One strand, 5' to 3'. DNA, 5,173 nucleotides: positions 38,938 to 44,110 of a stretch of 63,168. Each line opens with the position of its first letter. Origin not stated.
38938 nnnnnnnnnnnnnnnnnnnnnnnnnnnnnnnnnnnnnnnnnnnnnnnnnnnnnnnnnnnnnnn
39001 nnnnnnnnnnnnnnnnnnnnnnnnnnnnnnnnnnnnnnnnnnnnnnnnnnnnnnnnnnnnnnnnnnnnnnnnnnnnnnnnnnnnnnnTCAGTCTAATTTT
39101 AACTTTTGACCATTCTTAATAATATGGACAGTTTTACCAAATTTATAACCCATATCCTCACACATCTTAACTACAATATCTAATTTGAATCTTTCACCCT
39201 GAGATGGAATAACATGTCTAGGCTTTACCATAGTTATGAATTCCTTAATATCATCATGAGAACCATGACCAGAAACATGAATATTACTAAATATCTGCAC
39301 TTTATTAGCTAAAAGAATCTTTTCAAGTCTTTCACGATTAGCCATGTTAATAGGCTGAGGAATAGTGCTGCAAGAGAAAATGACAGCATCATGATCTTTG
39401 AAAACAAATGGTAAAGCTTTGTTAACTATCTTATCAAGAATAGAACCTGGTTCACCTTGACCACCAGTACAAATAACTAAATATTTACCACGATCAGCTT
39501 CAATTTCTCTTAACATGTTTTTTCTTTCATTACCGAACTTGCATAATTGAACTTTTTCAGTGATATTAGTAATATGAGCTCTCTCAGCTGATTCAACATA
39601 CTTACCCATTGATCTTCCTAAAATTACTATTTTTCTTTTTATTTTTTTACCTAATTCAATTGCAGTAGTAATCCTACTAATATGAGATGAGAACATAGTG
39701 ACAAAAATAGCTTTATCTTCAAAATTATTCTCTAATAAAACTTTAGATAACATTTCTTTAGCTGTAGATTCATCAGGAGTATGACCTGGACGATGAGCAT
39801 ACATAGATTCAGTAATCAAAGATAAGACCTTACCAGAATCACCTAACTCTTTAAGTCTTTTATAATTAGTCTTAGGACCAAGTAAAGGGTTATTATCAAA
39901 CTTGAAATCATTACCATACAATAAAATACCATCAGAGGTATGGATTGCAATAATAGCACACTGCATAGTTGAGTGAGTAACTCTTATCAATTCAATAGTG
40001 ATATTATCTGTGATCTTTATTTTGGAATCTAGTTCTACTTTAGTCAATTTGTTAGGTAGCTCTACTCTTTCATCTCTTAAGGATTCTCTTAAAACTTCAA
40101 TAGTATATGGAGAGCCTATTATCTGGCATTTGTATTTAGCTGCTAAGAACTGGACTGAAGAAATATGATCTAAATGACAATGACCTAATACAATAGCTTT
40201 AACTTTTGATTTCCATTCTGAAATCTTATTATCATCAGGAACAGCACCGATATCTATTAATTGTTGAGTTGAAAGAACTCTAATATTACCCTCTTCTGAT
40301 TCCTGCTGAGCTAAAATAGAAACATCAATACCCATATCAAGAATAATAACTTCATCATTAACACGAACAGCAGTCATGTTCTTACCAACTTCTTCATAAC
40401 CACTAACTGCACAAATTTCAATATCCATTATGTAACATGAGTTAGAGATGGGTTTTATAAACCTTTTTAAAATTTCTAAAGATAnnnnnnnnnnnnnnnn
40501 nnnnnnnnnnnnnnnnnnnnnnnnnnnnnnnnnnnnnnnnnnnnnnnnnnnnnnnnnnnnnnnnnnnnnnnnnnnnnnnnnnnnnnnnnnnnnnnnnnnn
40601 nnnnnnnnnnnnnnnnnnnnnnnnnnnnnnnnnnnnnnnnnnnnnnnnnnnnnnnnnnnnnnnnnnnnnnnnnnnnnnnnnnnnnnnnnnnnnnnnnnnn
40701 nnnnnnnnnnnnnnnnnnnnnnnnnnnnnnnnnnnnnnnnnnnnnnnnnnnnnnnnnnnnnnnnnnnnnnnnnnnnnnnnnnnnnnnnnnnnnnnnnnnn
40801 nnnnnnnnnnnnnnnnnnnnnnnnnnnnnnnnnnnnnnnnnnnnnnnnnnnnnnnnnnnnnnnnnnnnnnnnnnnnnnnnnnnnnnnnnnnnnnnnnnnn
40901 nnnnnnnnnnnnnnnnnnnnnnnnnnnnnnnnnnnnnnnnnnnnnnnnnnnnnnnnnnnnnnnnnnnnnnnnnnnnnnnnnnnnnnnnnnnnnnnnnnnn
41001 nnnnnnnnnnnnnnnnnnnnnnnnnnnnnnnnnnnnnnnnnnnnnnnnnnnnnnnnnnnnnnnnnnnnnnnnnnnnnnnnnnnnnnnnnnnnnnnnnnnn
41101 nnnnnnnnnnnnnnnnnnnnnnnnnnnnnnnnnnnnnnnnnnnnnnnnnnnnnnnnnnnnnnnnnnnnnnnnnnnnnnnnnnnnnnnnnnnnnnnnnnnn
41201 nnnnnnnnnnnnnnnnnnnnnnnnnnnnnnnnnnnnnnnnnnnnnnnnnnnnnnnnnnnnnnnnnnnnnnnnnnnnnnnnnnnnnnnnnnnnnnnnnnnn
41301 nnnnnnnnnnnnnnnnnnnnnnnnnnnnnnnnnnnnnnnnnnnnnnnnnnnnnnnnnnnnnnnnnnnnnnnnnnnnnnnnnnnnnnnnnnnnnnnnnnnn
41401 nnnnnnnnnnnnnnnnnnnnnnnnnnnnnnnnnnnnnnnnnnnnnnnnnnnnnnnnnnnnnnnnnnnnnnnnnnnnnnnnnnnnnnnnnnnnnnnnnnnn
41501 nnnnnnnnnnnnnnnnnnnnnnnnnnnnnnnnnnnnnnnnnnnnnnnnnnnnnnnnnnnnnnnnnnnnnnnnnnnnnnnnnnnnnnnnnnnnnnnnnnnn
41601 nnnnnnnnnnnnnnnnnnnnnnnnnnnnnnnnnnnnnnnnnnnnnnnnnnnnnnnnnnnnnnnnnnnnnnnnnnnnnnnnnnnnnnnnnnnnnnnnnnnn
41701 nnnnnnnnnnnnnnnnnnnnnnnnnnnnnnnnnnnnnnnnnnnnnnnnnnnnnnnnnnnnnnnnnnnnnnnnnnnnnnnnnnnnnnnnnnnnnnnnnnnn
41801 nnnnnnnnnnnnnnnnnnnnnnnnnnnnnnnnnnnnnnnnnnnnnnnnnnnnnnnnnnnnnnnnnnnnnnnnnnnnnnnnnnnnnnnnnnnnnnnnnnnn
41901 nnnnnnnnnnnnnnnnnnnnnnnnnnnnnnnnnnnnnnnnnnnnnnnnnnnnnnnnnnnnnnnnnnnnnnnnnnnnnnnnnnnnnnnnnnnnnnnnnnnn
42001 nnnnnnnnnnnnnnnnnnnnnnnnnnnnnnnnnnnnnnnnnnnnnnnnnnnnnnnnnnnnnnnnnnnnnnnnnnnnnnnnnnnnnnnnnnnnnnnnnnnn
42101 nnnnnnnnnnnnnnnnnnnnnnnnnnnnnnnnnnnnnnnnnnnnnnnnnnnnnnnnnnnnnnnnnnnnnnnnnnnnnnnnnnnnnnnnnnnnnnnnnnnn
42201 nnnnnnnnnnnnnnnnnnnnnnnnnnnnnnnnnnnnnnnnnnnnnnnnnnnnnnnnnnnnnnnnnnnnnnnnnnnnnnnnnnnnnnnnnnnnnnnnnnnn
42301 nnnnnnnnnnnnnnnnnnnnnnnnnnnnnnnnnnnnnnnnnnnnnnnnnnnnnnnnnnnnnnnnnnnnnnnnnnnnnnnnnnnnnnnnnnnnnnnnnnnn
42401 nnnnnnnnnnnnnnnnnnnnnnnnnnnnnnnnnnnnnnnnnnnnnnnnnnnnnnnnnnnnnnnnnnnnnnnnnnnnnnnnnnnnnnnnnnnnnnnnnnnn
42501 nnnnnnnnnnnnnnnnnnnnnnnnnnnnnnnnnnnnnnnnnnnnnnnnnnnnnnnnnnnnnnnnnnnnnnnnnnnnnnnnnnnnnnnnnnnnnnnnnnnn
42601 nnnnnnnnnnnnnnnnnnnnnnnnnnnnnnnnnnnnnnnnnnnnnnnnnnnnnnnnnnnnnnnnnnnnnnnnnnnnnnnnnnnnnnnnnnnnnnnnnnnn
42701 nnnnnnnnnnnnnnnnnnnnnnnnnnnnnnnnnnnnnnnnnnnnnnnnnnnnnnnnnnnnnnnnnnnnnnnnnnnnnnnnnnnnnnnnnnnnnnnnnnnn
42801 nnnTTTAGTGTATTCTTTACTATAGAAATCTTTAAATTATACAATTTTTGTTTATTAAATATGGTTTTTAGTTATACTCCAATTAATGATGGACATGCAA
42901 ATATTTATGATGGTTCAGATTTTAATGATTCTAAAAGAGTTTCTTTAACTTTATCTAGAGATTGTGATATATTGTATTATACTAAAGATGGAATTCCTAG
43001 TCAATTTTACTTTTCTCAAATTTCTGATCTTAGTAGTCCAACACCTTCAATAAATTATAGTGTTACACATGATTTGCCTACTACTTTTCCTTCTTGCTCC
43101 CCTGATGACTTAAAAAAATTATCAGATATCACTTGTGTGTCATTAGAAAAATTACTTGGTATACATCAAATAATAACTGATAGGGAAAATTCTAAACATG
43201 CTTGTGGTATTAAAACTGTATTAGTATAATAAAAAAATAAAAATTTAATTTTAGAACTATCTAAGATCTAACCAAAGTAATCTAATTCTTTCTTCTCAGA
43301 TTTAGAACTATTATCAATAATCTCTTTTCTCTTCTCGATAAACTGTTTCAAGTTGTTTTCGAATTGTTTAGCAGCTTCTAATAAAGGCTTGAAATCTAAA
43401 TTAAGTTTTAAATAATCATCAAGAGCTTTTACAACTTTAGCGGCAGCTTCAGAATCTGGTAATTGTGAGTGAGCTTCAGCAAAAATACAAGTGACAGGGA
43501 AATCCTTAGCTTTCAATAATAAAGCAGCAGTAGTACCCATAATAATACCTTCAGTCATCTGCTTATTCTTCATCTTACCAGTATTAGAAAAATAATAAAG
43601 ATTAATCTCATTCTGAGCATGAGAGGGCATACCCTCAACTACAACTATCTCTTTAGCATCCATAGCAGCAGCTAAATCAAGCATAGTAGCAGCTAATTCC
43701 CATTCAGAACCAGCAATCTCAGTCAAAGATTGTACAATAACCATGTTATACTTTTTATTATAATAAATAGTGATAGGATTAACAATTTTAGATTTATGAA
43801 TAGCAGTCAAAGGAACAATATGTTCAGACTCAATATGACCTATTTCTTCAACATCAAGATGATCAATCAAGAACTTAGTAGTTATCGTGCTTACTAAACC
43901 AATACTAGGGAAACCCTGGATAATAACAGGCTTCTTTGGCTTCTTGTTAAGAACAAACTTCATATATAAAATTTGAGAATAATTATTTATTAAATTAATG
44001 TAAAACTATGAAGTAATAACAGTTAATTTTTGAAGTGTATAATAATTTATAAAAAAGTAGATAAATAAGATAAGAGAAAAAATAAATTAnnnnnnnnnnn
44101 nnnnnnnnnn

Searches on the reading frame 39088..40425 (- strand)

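Call 11: search_protein_families(library=pfam, proteins=[window:39088-40425:-], max_evalue=0.00001)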
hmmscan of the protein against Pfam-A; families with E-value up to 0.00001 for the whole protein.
window:39088-40425:- (445 aa): 5 families
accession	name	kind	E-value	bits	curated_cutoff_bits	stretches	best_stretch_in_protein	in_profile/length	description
PF22505.1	RNase_J_b_CASP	-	7.5e-20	71.4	27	1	239-357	3-114/126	Ribonuclease J, beta-CASP domain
PF07521.17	RMMBL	-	3e-08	34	21.6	1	377-426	7-57/63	Zn-dependent metallo-hydrolase RNA specificity domain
PF12706.13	Lactamase_B_2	-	1.8e-07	31.4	27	1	72-155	26-116/200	Beta-lactamase superfamily domain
PF02112.21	PDEase_II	-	4.8e-07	29.6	23.7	1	47-155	55-172/340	cAMP phosphodiesterases class-II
PF00753.33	Lactamase_B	-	3e-06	27.8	22.7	1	14-136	5-112/196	Metallo-beta-lactamase superfamily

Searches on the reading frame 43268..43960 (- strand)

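Call 11: search_protein_families(library=pfam, proteins=[window:43268-43960:-], max_evalue=0.00001)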
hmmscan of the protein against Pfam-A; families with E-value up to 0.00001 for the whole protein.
window:43268-43960:- (230 aa): 1 family
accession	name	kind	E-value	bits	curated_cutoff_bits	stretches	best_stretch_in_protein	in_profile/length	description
PF09754.15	PAC2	-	1.6e-36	126.6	25.8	1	14-206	2-213/215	PAC2 family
